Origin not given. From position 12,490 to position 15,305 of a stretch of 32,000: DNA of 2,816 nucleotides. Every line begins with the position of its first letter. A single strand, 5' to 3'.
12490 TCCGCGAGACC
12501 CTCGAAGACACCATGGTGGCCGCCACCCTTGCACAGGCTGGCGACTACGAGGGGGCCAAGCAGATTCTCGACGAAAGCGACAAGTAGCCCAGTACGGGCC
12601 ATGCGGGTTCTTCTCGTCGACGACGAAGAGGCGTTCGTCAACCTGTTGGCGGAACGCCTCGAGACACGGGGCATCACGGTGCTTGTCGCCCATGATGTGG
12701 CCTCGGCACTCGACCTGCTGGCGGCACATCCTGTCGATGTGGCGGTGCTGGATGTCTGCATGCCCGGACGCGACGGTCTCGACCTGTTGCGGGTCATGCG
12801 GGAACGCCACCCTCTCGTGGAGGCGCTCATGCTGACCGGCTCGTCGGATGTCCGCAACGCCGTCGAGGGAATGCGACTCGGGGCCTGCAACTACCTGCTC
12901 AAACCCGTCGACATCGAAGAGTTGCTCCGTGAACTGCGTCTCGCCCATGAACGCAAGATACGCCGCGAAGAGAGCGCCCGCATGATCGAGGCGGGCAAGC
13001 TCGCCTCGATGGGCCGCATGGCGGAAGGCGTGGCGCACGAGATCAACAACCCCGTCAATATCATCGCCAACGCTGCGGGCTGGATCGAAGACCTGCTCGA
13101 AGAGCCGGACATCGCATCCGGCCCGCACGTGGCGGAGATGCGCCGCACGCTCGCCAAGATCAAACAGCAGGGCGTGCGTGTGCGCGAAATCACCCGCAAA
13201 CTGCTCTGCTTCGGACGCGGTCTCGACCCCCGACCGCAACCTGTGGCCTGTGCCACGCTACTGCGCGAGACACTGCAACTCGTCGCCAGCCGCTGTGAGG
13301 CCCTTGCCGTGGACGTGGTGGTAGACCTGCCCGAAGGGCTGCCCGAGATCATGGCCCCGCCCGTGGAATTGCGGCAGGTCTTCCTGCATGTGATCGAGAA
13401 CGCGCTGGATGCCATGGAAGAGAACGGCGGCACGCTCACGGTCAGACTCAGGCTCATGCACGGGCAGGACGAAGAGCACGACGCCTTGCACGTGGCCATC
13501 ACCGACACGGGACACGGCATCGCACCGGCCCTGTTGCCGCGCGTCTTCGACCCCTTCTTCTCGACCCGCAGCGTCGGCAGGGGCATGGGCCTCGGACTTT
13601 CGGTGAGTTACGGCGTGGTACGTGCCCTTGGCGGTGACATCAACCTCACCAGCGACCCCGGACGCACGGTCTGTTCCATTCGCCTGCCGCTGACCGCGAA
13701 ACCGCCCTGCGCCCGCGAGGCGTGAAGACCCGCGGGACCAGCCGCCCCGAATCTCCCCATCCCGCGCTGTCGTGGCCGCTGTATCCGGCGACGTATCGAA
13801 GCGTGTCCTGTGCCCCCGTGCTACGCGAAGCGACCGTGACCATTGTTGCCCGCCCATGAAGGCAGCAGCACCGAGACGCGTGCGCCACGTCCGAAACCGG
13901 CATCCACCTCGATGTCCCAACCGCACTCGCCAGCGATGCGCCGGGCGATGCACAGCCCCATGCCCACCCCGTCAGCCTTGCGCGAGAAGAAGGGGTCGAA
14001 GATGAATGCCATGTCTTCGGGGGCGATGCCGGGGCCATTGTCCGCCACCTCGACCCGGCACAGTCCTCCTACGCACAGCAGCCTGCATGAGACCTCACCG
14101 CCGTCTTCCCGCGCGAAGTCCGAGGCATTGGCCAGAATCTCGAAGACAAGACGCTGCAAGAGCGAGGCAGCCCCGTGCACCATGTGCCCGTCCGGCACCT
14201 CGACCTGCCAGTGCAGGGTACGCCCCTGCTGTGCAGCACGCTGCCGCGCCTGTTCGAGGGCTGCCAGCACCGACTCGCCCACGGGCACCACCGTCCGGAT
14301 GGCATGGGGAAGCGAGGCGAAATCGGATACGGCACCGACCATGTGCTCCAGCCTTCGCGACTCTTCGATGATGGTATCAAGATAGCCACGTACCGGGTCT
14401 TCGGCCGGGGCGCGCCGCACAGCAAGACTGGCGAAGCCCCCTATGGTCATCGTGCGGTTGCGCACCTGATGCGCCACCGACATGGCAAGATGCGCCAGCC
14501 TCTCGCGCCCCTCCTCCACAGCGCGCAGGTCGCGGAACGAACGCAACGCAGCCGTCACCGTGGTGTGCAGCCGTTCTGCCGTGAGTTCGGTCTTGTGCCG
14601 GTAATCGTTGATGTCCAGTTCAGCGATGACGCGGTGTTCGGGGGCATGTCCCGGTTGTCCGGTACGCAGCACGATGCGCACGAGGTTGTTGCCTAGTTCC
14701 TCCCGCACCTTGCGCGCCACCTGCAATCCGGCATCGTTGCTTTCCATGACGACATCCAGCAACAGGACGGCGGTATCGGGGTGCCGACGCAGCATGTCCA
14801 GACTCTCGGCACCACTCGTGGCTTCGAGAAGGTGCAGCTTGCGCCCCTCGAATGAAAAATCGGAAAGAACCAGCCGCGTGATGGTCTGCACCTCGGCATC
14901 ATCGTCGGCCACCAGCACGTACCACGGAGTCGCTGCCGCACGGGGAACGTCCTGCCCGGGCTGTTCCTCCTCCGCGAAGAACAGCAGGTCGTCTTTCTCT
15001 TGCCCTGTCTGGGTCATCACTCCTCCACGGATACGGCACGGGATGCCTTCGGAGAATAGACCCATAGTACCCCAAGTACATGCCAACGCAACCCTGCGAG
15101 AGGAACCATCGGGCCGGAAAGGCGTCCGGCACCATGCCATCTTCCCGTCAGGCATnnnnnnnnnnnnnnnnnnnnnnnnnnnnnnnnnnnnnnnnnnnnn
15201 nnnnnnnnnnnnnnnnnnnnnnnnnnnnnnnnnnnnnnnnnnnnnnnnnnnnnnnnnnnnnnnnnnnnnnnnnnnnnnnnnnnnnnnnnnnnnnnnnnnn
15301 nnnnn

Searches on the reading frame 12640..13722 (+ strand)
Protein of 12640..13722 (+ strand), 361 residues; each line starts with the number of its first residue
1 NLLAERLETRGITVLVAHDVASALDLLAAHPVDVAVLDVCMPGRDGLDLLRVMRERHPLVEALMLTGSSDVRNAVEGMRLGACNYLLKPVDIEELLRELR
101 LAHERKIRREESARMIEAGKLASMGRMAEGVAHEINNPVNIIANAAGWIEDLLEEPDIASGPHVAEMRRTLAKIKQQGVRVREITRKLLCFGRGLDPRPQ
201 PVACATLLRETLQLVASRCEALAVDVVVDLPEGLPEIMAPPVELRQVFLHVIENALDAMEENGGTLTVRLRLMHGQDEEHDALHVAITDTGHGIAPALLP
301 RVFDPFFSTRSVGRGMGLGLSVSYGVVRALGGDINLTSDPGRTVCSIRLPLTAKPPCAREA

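Call 3: search_protein_families(library=pfam, proteins=[window:12640-13722:+], max_evalue=1)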
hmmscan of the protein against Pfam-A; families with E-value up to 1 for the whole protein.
window:12640-13722:+ (361 aa): 5 families
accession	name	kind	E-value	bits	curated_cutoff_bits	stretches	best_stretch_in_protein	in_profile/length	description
PF02518.31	HATPase_c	-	6.1e-22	78.6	26.4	1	242-352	4-110/111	Histidine kinase-, DNA gyrase B-, and HSP90-like ATPase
PF00072.30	Response_reg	-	6.9e-21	74.9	30.2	1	2-99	13-110/111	Response regulator receiver domain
PF00512.31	HisKA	-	1.8e-06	28.3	26.9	1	124-193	2-62/66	His Kinase A (phospho-acceptor) domain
PF21917.1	NMB0537_N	-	0.14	12.3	23.9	1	89-117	3-31/36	N-terminal region of NMB0537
PF13589.12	HATPase_c_3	-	0.17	12.3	25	1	245-301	4-52/137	Histidine kinase-, DNA gyrase B-, and HSP90-like ATPase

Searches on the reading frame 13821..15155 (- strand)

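Call 3: search_protein_families(library=pfam, proteins=[window:13821-15155:-], max_evalue=1)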
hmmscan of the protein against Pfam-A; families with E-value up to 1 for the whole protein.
window:13821-15155:- (444 aa): 5 families
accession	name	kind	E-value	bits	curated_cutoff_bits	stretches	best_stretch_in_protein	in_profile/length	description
PF02518.31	HATPase_c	-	1e-19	71.4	26.4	1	330-432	3-108/111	Histidine kinase-, DNA gyrase B-, and HSP90-like ATPase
PF00072.30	Response_reg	-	3.7e-06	27.5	30.2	1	80-199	1-109/111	Response regulator receiver domain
PF00512.31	HisKA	-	1.3e-05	25.6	26.9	1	223-282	5-63/66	His Kinase A (phospho-acceptor) domain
PF13581.12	HATPase_c_2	-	0.00096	19.6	27.4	1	337-412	36-113/127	Histidine kinase-like ATPase domain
PF11849.14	DUF3369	-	0.0071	17.1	27.2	1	200-235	1-36/168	Domain of unknown function (DUF3369)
